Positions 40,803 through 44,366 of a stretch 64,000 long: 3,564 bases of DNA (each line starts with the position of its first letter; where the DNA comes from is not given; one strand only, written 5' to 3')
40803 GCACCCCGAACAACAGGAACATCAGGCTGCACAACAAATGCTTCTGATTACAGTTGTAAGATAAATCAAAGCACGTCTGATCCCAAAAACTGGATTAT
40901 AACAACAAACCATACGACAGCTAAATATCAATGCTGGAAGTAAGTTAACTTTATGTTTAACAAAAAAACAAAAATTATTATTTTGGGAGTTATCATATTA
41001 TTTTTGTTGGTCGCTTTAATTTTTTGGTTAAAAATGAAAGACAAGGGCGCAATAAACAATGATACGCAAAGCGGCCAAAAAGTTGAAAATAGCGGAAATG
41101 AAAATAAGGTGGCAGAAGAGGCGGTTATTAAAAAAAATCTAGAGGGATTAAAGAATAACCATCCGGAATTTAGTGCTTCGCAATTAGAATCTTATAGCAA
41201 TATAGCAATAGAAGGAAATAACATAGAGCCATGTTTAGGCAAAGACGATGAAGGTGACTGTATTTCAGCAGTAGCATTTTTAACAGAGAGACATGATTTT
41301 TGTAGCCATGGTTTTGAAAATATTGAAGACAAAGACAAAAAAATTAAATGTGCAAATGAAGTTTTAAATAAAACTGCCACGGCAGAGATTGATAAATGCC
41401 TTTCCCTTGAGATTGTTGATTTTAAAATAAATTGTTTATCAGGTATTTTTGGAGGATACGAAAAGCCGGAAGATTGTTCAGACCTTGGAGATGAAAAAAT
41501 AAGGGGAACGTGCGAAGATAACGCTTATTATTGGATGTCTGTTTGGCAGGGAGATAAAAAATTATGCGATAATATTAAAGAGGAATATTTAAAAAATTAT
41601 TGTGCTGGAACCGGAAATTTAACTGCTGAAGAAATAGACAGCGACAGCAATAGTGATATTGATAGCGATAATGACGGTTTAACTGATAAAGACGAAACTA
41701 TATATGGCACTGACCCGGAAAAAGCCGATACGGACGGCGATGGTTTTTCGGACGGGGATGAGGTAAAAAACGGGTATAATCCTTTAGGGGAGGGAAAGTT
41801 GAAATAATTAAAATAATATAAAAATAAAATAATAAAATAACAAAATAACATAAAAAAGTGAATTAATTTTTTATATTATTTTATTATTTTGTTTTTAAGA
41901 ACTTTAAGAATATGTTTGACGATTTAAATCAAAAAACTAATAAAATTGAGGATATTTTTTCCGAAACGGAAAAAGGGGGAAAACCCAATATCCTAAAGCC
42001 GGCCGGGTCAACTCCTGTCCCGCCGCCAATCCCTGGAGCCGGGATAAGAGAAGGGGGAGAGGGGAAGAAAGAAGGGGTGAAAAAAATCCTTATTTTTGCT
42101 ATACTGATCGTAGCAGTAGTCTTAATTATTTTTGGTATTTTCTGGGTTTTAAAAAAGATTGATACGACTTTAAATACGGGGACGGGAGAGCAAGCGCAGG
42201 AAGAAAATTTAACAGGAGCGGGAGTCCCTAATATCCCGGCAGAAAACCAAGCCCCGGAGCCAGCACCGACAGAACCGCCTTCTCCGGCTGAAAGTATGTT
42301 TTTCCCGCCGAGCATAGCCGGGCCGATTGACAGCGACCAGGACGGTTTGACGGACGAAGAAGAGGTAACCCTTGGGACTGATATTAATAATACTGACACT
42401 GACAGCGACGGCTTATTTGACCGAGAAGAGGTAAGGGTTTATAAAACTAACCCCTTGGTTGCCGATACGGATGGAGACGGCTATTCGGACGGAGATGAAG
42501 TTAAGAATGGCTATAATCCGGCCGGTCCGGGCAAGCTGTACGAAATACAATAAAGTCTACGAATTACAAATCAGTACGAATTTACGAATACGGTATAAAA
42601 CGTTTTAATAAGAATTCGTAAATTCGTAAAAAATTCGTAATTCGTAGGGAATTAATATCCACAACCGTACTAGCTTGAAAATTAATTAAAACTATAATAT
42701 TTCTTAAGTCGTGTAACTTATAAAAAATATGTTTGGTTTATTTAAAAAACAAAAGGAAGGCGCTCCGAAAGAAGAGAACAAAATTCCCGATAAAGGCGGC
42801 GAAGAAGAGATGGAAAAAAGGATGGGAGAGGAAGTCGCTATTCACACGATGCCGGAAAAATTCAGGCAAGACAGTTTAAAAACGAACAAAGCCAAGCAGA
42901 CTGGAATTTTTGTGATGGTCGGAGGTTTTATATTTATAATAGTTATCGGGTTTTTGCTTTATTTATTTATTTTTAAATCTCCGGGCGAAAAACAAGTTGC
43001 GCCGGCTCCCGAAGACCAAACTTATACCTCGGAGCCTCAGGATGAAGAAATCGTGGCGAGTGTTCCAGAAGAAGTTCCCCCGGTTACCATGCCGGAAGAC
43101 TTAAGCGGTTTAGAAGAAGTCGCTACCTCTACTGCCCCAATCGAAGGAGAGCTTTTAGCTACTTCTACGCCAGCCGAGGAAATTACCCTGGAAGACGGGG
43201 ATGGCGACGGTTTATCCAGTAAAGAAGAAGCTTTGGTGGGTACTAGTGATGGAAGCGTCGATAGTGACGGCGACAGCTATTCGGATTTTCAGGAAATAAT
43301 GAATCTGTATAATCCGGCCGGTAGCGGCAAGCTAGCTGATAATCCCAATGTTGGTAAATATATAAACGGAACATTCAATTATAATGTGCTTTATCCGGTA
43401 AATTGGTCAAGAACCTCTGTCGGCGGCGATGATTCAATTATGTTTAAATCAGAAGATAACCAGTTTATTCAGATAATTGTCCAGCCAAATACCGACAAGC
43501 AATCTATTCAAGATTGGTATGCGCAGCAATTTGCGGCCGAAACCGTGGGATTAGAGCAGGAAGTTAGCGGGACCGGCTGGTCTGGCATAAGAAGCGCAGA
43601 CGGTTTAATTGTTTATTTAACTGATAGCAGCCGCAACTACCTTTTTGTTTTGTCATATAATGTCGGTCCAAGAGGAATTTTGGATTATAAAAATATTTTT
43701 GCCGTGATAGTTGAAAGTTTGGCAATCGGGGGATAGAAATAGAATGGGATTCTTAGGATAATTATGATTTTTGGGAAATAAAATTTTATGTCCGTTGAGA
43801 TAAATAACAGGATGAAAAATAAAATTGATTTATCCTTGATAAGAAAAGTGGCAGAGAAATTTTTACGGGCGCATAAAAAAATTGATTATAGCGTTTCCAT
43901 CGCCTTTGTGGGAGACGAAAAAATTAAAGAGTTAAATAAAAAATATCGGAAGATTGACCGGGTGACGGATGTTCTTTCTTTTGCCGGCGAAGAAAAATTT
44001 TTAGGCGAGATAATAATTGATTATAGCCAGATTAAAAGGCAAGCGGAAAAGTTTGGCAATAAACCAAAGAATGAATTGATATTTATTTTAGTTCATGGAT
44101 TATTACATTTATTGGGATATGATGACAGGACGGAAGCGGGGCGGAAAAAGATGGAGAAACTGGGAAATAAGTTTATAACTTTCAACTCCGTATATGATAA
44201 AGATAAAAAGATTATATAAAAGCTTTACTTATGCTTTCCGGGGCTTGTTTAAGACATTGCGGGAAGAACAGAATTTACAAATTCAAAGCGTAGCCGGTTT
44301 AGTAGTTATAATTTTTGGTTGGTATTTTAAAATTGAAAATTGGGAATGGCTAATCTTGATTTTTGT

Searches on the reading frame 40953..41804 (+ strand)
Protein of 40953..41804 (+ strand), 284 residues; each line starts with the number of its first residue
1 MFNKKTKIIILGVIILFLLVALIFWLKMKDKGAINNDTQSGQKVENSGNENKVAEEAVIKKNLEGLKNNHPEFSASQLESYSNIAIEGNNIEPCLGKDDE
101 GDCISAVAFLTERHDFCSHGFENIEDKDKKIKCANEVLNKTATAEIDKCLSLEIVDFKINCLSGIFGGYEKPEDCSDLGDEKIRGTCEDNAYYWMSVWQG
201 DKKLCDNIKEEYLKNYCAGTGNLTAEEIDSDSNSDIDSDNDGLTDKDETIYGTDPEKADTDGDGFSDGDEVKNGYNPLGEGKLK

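Call 45: search_protein_families(library=ncbifam, proteins=[window:40953-41804:+], max_evalue=0.001)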
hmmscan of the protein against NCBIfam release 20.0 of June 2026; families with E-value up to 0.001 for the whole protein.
window:40953-41804:+ (284 aa): 1 family
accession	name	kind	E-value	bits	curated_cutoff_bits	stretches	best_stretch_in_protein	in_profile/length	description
NF033765.2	gliding_CglD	equivalog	2.9e-07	28.7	400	1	201-275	231-306/1124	adventurous gliding motility lipoprotein CglD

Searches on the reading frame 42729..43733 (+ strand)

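Call 45: search_protein_families(library=ncbifam, proteins=[window:42729-43733:+], max_evalue=0.001)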
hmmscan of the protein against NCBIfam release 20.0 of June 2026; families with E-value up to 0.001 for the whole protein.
window:42729-43733:+ (335 aa): 1 family
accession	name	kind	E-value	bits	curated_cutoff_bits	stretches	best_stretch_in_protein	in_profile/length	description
NF047639.1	throspo3_MtsD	equivalog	0.00066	17.9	800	0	148-191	452-495/651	cell-cell cohesion protein MtsD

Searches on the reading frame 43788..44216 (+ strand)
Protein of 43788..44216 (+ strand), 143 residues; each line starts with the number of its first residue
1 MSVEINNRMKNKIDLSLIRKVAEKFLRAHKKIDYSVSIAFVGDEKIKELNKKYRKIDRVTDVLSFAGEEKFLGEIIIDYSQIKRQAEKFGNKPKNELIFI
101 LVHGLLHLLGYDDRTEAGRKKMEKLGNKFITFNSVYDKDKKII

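Call 45: search_protein_families(library=ncbifam, proteins=[window:43788-44216:+], max_evalue=0.001)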
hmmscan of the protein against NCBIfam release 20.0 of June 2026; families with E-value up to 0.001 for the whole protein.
window:43788-44216:+ (143 aa): 2 families
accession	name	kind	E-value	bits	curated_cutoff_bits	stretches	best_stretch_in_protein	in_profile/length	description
TIGR00043.2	TIGR00043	equivalog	1.1e-32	112.7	45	1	6-130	2-139/146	rRNA maturation RNase YbeY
NF010570.0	PRK13963.1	equivalog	3.6e-13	49.4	274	1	19-125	135-246/261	rRNA maturation RNase YbeY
